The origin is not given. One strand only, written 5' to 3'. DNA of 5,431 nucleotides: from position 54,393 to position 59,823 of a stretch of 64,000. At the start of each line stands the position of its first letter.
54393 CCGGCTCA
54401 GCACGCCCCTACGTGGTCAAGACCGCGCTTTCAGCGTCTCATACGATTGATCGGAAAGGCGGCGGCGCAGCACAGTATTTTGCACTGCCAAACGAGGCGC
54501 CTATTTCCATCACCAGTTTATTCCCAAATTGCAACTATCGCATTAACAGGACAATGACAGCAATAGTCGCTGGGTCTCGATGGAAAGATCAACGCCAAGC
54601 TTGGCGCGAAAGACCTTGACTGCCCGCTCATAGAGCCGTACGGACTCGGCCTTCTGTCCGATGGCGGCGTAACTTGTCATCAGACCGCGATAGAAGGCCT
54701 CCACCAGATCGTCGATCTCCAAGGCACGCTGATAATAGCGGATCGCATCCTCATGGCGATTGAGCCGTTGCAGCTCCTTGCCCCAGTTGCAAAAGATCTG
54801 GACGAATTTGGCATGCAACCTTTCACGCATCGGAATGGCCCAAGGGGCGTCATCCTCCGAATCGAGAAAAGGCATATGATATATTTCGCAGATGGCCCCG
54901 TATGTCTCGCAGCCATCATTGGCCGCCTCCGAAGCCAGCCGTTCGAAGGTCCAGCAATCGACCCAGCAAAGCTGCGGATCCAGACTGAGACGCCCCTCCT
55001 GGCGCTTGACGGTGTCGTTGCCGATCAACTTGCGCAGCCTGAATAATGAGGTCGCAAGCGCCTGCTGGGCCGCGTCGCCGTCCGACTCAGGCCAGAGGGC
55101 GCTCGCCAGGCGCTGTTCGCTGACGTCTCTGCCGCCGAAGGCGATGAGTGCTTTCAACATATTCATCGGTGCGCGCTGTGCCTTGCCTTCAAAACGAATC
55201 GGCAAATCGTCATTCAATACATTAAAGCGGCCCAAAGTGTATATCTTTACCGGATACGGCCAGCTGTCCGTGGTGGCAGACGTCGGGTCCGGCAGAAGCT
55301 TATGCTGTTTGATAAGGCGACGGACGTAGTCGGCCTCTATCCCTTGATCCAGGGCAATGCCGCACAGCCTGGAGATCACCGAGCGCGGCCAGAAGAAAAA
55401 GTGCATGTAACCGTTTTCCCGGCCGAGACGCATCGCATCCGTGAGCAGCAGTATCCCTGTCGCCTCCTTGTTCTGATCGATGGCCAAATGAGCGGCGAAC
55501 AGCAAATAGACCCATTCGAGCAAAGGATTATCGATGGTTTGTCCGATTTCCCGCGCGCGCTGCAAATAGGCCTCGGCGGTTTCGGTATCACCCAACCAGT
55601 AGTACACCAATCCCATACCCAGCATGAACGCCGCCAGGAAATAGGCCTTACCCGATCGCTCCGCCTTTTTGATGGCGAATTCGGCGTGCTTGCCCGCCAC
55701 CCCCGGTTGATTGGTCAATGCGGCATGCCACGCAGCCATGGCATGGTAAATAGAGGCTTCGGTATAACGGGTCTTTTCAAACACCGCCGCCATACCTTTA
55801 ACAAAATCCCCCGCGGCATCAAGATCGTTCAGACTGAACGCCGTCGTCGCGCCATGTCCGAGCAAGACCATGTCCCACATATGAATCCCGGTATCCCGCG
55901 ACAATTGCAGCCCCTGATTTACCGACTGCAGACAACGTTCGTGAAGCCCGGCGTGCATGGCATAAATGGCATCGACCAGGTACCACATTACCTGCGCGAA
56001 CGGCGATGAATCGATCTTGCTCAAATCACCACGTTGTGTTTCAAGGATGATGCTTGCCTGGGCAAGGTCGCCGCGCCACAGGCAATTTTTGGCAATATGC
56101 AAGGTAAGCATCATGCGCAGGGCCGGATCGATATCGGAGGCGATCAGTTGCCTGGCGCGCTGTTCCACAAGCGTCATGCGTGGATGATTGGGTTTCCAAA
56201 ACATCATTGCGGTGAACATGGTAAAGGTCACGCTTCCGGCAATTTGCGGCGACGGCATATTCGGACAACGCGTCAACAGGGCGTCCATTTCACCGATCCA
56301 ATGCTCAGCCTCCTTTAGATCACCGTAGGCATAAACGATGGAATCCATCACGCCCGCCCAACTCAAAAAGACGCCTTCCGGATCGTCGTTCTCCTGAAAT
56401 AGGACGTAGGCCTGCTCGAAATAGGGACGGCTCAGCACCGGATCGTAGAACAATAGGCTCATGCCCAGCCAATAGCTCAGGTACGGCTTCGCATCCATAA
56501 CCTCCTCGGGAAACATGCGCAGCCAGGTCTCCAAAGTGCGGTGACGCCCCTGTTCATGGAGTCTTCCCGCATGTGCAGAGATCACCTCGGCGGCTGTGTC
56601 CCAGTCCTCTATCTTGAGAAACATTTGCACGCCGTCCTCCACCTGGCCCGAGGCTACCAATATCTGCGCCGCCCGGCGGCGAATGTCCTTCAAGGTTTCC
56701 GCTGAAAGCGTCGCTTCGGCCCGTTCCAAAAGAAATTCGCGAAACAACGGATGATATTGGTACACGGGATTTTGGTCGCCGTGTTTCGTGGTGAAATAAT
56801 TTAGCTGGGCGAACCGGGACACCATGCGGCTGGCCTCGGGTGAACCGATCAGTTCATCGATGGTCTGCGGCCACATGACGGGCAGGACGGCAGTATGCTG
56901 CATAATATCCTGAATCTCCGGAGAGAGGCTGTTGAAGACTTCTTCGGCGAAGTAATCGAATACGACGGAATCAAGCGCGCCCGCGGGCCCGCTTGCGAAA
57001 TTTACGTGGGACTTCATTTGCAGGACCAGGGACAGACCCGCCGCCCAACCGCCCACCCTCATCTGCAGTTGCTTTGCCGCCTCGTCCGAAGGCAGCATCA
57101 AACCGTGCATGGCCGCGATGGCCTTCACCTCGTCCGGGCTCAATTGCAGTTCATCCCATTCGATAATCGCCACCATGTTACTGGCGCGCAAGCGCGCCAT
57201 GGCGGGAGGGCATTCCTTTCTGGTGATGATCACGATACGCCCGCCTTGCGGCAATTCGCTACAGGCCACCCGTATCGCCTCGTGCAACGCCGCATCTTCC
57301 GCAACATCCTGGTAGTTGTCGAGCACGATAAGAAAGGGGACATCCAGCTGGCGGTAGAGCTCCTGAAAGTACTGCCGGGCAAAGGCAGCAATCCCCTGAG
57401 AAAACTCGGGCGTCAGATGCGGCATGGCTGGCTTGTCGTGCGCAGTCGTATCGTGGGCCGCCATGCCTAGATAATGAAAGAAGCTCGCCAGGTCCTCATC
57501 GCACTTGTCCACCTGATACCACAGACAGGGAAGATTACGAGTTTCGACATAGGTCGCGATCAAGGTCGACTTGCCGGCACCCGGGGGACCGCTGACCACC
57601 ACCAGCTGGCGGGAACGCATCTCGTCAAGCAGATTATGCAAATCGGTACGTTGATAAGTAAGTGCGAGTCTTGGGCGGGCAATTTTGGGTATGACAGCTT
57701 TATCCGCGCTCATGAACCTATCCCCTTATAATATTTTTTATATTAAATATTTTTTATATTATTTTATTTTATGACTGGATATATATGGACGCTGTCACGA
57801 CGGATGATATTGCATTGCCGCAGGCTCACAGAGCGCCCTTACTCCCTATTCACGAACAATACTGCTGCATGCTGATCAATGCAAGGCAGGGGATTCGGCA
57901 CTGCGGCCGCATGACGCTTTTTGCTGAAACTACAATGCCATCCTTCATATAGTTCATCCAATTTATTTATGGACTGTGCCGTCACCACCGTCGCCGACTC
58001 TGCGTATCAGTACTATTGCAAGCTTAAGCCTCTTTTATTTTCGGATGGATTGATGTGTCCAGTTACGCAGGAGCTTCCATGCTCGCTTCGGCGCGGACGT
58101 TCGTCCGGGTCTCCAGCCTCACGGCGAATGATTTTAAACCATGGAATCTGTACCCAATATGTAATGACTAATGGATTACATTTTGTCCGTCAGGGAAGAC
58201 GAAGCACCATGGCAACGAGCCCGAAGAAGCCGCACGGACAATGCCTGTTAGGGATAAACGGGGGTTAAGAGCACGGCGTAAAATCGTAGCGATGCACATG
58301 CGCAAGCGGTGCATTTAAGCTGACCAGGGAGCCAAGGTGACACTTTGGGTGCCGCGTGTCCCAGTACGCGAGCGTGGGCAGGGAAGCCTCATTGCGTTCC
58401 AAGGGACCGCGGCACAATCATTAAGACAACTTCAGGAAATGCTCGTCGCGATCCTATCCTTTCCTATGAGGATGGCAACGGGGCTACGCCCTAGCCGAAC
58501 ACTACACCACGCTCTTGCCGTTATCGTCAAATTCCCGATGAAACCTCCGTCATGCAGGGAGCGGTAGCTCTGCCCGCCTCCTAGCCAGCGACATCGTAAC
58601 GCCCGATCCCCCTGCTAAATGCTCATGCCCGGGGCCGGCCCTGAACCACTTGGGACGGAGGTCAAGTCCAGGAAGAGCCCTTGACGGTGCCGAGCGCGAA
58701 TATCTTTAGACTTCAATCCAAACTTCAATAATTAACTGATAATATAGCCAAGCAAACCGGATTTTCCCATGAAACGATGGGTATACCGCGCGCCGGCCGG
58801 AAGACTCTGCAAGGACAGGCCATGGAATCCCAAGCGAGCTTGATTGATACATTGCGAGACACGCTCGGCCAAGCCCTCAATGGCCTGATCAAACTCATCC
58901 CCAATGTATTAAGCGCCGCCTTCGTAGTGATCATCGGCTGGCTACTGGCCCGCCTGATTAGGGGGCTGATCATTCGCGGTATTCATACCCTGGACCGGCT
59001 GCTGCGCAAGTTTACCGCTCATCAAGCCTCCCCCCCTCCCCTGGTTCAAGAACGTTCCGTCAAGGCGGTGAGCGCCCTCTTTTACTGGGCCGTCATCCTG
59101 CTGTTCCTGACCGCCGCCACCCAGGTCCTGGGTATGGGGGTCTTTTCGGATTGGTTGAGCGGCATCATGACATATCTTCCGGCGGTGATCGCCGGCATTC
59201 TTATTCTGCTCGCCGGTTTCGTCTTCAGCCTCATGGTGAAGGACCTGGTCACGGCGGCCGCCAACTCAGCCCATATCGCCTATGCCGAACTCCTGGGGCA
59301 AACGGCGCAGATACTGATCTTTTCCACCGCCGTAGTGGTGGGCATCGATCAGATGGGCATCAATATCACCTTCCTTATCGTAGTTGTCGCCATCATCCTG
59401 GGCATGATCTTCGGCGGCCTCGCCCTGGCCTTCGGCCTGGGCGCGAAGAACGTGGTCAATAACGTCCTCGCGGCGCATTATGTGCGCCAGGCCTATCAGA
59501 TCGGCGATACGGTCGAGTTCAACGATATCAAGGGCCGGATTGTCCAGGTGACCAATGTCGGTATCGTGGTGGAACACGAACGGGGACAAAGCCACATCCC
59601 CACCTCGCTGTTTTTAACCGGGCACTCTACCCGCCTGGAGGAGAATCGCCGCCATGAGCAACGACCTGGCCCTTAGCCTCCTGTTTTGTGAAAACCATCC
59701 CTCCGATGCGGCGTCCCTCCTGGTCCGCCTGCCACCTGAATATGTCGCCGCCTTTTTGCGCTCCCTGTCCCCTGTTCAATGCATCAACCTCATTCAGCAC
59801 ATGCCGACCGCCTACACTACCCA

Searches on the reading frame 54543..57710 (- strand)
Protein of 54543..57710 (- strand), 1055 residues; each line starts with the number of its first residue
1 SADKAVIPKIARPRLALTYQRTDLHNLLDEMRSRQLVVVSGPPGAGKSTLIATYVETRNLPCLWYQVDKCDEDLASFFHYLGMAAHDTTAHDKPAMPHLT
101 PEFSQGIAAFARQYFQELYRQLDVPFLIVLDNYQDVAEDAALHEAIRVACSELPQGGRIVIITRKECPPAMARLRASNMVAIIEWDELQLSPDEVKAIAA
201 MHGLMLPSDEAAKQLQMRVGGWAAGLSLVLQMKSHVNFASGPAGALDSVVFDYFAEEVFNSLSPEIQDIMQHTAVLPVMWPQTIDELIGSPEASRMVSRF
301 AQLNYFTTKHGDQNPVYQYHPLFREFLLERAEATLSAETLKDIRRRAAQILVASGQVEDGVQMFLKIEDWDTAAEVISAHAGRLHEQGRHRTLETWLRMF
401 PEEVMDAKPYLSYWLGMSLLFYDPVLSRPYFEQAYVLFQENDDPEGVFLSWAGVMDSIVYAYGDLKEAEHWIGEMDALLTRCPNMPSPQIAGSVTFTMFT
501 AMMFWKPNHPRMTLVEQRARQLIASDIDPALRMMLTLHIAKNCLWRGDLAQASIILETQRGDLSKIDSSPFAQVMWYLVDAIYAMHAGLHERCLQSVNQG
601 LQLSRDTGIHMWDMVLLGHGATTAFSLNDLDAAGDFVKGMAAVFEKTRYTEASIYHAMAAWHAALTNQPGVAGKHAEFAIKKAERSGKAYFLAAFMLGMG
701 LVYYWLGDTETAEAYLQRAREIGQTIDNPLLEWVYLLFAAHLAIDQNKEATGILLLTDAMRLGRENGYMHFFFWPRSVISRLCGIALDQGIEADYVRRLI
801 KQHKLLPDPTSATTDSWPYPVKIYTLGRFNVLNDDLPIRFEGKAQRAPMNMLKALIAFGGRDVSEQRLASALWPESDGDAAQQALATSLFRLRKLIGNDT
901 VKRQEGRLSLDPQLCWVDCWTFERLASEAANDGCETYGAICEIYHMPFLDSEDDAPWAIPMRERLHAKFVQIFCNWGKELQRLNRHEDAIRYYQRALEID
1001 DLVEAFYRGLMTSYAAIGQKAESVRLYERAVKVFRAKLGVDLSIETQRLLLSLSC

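Call 67: search_protein_families(library=pfam, proteins=[window:54543-57710:-], max_evalue=0.00001)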
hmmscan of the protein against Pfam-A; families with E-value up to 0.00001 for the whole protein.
window:54543-57710:- (1055 aa): 9 families
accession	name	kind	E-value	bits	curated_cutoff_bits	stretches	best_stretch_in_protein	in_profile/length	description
PF03704.23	BTAD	-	1.3e-17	64.9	22.1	1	918-1049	2-141/146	Bacterial transcriptional activator domain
PF00515.34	TPR_1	-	3.4e-12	46.1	27.8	1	971-1000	2-31/34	Tetratricopeptide repeat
PF13191.12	AAA_16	-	2.3e-09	38.4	32.6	1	20-162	8-167/167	AAA ATPase domain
PF07719.23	TPR_2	-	6.5e-09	35.7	27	0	972-1000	3-31/34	Tetratricopeptide repeat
PF13424.12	TPR_12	-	7.7e-09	36.1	30.1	0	694-747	4-61/77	Tetratricopeptide repeat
PF13374.12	TPR_10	-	3.9e-08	33.5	27.5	0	693-724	2-33/42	Tetratricopeptide repeat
PF13181.12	TPR_8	-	9.9e-07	28.9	25.7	0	971-1000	2-31/34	Tetratricopeptide repeat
PF17874.7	TPR_MalT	-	1.7e-06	28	45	0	623-768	49-196/336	MalT-like TPR region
PF13401.12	AAA_22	-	2.2e-06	28.5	27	1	33-145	4-104/130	AAA domain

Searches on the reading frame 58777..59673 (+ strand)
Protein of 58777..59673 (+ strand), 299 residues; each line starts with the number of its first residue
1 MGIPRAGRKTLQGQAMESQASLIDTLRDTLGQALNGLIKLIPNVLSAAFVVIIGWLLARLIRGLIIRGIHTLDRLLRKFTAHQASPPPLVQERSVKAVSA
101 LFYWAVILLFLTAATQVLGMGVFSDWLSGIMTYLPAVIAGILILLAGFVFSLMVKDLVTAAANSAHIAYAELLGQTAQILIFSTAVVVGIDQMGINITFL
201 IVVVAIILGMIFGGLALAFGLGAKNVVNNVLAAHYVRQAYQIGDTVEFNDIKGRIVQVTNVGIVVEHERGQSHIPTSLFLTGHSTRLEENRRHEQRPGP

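Call 67: search_protein_families(library=pfam, proteins=[window:58777-59673:+], max_evalue=0.00001)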
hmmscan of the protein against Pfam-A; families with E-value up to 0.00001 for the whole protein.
window:58777-59673:+ (299 aa): 1 family
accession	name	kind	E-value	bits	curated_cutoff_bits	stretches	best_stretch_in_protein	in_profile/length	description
PF05552.17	MS_channel_1st_1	-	1.6e-11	44.3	22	2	31-71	4-44/50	Mechanosensitive ion channel, conserved TM helix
